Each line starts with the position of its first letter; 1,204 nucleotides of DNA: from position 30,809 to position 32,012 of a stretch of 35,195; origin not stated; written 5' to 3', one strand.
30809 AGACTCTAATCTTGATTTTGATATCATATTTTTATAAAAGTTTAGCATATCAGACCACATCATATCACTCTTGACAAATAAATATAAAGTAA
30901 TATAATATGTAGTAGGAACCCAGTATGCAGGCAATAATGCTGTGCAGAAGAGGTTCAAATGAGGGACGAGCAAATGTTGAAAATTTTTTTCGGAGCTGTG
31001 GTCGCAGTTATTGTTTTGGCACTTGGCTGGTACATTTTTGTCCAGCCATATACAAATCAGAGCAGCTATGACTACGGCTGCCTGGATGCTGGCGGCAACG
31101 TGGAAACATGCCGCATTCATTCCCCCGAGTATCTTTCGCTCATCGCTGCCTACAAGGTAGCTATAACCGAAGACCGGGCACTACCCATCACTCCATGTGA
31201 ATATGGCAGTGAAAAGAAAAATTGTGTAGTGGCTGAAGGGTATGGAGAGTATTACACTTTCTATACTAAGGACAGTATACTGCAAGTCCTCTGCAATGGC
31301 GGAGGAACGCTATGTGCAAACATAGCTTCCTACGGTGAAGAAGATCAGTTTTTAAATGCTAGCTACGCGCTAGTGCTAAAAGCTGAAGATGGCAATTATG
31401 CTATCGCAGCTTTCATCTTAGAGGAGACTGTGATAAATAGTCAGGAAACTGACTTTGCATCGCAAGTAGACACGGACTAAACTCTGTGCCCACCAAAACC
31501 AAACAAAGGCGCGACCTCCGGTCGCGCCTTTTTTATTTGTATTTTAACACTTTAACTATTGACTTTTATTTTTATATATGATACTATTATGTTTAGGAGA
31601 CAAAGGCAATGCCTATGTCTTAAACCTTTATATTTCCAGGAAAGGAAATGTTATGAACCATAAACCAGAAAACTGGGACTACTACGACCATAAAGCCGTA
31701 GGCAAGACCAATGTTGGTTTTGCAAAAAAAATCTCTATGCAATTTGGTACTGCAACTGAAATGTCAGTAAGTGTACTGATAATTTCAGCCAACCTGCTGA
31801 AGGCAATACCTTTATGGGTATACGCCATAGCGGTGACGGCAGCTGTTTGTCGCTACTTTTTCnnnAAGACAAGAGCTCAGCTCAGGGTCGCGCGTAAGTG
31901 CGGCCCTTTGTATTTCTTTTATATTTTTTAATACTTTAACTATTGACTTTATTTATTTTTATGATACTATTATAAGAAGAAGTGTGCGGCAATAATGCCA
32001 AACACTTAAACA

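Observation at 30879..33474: Array of four individually insulated exported-protein cassettes, three with foreign G+C-rich composition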

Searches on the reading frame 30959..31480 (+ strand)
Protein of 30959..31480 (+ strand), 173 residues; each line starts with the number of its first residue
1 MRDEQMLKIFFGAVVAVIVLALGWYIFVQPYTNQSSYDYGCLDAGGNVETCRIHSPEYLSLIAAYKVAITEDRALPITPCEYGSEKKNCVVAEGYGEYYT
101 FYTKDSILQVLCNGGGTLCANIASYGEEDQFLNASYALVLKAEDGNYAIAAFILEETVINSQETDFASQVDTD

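Call 8: search_protein_families(library=pfam, proteins=[window:30959-31480:+], max_evalue=0.1)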
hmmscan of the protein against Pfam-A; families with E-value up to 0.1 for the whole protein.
window:30959-31480:+ (173 aa): 1 family
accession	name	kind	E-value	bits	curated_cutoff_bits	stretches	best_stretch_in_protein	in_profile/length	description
PF15061.11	DUF4538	-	0.026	14.7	27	1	9-37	8-35/57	Domain of unknown function (DUF4538)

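Call 9: search_protein_families(library=phrogs, proteins=[window:30959-31480:+], max_evalue=0.1)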
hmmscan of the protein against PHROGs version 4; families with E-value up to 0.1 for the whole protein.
window:30959-31480:+ (173 aa): 0 families

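Call 16: find_homologous_proteins(query=window:30959-31480:+, max_evalue=0.01)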
Query window:30959-31480:+ (173 aa): 1 proteins with E <= 0.01 among 27 candidates.
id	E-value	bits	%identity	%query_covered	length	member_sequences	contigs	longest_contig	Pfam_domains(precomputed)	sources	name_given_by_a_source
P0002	5.2e-107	373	100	97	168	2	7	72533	-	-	-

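Call 38: predict_structure(protein=window:30959-31477:+)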
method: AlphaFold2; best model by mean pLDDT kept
length: 173 residues; sequences in the alignment: 1
mean_pLDDT: 53.8   pTM: 0.40
mean pLDDT of the five models: 53.8, 49.2, 46.5, 42.0, 40.5
residues with pLDDT >= 90: 0; 70-90: 23; 50-70: 77; < 50: 73
segments of 3 or more residues with pLDDT < 50: 29-37, 39-50, 55-58, 68-74, 82-87, 91-96, 123-128, 156-173
pLDDT, mean of each block of 10 residues (from residue 1): 78 86 62 44 45 49 51 49 48 48 60 52 49 60 56 48 35 28
secondary structure, 60 per line:
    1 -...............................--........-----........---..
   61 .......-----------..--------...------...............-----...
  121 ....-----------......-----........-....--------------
elements in order: H2-32 E35-42 E48-55 E59-67 E89-91 E98-103 H104-112 H118-124 E136-141 E147-154 H156-159

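Call 42: search_protein_representatives(protein=window:30959-31477:+)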
Query: 173 residues. Proteins with E-value up to 0.001 (for the whole library): 2; up to 1e-10: 1; up to 1e-30: 1. The best 2 are listed.
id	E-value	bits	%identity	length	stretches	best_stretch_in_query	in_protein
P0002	1.7e-107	373.0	100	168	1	6-173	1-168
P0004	1.4e-05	41.3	31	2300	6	35-82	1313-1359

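Call 45: search_protein_families(library=pfam, proteins=[P0004], max_evalue=0.01)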
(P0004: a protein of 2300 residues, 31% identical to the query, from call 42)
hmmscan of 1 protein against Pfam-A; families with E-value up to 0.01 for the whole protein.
P0004 (2300 aa): 6 families
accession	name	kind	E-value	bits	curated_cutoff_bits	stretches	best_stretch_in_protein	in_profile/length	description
PF02494.22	HYR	-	3.2e-19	69.5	21.7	1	1748-1826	1-81/81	HYR domain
PF18962.6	Por_Secre_tail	-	2.2e-08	34.7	27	1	2221-2291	1-70/75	Secretion system C-terminal sorting domain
PF11094.13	UL11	-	2.6e-05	24.4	21.4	0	1539-1562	15-38/39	Membrane-associated tegument protein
PF08805.16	PilS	-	0.00015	22.3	22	0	1575-1651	67-137/138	PilS N terminal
PF18628.8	P2_N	-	0.00082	19.5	25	0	1669-1699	34-63/129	Viral coat protein P2 N-terminal domain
PF19077.6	Big_13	-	0.0093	16.9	27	0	1239-1269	71-101/102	Bacterial Ig-like domain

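Call 46: search_protein_families(library=ncbifam, proteins=[window:30959-31480:+], max_evalue=0.1)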
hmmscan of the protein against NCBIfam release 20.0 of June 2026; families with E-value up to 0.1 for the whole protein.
window:30959-31480:+ (173 aa): 0 families

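Call 47: search_protein_families(library=padloc, proteins=[window:30959-31480:+], max_evalue=0.1)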
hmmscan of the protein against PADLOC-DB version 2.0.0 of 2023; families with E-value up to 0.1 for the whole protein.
window:30959-31480:+ (173 aa): 0 families

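Call 49: search_solved_structures(query=window:30959-31480:+, max_evalue=1)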
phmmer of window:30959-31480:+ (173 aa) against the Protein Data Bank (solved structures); distinct sequences matched with E-value up to 1: 0.

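Call 56: find_related_loci(query=window:30959-31480:+, collection=viral_contigs)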
Query window:30959-31480:+ (173 aa) in viral_contigs; peptide patterns used: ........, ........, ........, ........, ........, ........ (x = any residue, [..] = any of these).
1 stretches matched a pattern, but none encodes a relative of the query by tblastn (E <= 1e-3).

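Call 69: search_dna_similar(query=window:30959-31477:+, collection=phages, mode=protein, max_evalue=0.01, max_rows=10)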
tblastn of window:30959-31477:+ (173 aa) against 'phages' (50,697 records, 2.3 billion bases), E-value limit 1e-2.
No match.

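Call 81: fold_search(model_id=the predicted structure, library=pdb)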
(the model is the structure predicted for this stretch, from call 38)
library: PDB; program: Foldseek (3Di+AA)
matches with E <= 10: 402; with E <= 0.001: 0
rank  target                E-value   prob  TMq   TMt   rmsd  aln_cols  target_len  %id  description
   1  9jfo_A                6.3e-01  0.03  0.10  0.05  13.3       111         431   12  Structure of LaTranC complex bound to 27nt complementary DNA substrate, conformation 1 (released 2025-10-08)
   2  8exa_A                7.6e-01  0.05  0.13  0.08  15.1       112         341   12  ISDra2 TnpB in complex with reRNA and cognate DNA, conformation 1 (RuvC domain resolved) (released 2023-04-05)
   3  6lgq_C                1.0e+00  0.03  0.17  0.14  16.8       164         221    7  The crystal complex structure of histidine kinase and response regulator (released 2020-12-09)
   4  9don_B                1.2e+00  0.04  0.13  0.13  11.4        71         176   17  Crystal structure of eIF4e in complex with Compound 5-PA (released 2025-01-29)
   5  7w8w                  1.3e+00  0.12  0.18  0.11   6.4        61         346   11  DMSPP- and 5-Me-Trp-bound 6-dimethylallyl tryptophan synthase, IptA (released 2022-10-19)
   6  7w8v                  1.4e+00  0.12  0.18  0.11   6.4        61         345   11  DMSPP- and Trp-bound 6-dimethylallyl tryptophan synthase, IptA (released 2022-10-19)
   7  7fdm_B                1.4e+00  0.09  0.17  0.17   3.8        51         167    8  Crystal structure of transcription factor MYB29 in complex with MYC3 (released 2022-07-20)
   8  7fdm_A                1.4e+00  0.09  0.17  0.17   3.8        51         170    8  Crystal structure of transcription factor MYB29 in complex with MYC3 (released 2022-07-20)
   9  2pof_A                1.5e+00  0.09  0.19  0.16   8.8        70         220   11  Crystal structure of CDP-diacylglycerol pyrophosphatase (released 2007-05-15)
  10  4y7o_A                1.6e+00  0.06  0.14  0.11   9.4        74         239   14  T6SS protein TssM C-terminal domain (869-1107) from EAEC (released 2015-08-05)
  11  9ccv_B                1.6e+00  0.04  0.21  0.25  12.4       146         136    6  Crystal structure of human respiratory syncytial virus NS1 bound to human MED25 ACID (released 2025-04-09)
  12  8h1j_A                1.6e+00  0.04  0.14  0.08  15.6       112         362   12  Cryo-EM structure of the TnpB-omegaRNA-target DNA ternary complex (released 2023-04-12)
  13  4y7m_C                1.7e+00  0.05  0.13  0.10   9.5        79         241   11  T6SS protein TssM C-terminal domain (835-1129) from EAEC (released 2015-08-05)
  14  9jfs_A                1.7e+00  0.05  0.14  0.06   9.9        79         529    8  Structure of Cas12p-TrxA-guide RNA-target DNA complex(29nt TS and 11nt NTS) (released 2025-09-10)
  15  2gf7_A                1.7e+00  0.02  0.12  0.15  14.1       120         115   12  Double tudor domain structure (released 2006-05-02)
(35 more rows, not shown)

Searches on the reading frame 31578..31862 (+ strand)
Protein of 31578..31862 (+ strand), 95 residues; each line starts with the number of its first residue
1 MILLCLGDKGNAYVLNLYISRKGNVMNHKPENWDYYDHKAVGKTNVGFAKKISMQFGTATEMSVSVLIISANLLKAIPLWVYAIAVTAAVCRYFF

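Call 73: list_cluster_members(proteins=[window:31578-31862:+, window:32044-32778:+, window:30974-31477:+, window:32890-33471:+])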
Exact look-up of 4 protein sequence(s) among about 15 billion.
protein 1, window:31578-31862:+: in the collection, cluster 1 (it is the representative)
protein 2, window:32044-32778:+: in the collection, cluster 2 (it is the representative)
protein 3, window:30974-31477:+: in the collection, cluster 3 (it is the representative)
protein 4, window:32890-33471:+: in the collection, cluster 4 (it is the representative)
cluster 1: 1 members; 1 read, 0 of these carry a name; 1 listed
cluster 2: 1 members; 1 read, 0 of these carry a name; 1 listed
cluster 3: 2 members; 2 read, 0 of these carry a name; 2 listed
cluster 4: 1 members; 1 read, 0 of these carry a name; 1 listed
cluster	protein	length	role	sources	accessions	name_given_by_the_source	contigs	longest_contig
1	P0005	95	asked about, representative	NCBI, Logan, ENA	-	-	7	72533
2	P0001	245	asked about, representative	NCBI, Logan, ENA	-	-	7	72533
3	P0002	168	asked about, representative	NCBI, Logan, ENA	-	-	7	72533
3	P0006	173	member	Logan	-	-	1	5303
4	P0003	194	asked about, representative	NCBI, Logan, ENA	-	-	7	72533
